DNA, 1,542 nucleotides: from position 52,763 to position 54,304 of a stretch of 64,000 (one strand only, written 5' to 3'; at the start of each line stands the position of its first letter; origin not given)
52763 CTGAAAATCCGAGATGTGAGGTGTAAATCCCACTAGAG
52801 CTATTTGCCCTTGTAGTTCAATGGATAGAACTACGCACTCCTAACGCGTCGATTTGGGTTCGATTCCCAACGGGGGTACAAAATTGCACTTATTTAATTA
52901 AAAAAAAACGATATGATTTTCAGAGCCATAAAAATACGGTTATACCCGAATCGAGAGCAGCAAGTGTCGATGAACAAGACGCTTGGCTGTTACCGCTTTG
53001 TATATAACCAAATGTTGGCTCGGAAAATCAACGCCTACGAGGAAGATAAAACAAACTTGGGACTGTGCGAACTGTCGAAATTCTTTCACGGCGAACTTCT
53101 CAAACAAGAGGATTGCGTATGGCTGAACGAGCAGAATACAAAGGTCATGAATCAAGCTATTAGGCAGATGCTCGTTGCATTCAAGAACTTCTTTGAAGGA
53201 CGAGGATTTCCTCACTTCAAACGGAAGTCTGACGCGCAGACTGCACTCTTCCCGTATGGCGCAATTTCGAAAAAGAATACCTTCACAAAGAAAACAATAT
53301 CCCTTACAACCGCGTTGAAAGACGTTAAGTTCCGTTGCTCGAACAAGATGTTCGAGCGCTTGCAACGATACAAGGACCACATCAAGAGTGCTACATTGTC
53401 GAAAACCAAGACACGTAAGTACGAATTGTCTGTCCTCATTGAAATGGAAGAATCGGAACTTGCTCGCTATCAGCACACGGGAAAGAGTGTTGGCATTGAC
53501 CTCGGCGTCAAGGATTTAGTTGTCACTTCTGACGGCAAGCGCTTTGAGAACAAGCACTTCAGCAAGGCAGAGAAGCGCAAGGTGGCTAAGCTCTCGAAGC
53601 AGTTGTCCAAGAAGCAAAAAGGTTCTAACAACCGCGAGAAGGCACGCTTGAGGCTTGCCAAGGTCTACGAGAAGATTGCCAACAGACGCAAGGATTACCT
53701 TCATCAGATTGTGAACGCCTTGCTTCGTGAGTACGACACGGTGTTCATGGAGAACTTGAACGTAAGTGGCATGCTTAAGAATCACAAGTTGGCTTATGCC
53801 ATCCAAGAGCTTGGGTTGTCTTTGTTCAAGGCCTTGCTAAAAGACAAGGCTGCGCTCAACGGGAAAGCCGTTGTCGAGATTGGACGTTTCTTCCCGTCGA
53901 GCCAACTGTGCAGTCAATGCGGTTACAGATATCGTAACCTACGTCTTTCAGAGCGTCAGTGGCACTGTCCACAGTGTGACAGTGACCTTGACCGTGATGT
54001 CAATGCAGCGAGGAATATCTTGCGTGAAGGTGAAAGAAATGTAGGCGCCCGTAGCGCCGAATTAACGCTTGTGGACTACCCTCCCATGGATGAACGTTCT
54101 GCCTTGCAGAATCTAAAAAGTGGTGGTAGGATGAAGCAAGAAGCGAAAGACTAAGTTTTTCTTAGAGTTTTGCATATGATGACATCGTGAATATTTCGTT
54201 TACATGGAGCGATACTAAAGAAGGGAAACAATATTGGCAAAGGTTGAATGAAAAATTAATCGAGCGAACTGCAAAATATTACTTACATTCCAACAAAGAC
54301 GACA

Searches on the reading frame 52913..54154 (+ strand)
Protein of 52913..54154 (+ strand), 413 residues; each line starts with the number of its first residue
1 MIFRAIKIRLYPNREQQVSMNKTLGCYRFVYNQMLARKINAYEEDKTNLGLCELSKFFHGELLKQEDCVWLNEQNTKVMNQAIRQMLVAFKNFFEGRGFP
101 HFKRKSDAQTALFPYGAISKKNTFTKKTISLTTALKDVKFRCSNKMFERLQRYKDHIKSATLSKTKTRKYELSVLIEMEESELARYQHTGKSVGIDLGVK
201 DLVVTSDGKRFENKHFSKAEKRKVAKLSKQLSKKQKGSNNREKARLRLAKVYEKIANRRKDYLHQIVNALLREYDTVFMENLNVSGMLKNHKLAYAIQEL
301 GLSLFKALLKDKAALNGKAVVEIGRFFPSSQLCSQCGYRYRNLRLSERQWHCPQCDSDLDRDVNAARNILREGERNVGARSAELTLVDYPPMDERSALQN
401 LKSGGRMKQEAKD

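Call 16: search_protein_families(library=phrogs, proteins=[window:52913-54154:+], max_evalue=0.001)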
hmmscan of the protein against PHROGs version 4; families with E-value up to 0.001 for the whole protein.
window:52913-54154:+ (413 aa): 5 families
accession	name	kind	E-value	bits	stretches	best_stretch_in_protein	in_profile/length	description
phrog_506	-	integration and excision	1.6e-108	364.4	1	2-380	6-371/403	transposase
phrog_12300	-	integration and excision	3.7e-59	201.3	1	142-374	22-242/286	transposase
phrog_13964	-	integration and excision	1.1e-53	183.2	1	4-251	3-236/237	transposase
phrog_17087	-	unknown function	2.4e-34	119.5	1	243-379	2-138/141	-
phrog_25073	-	unknown function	1.2e-09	39.1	1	4-107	5-108/114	-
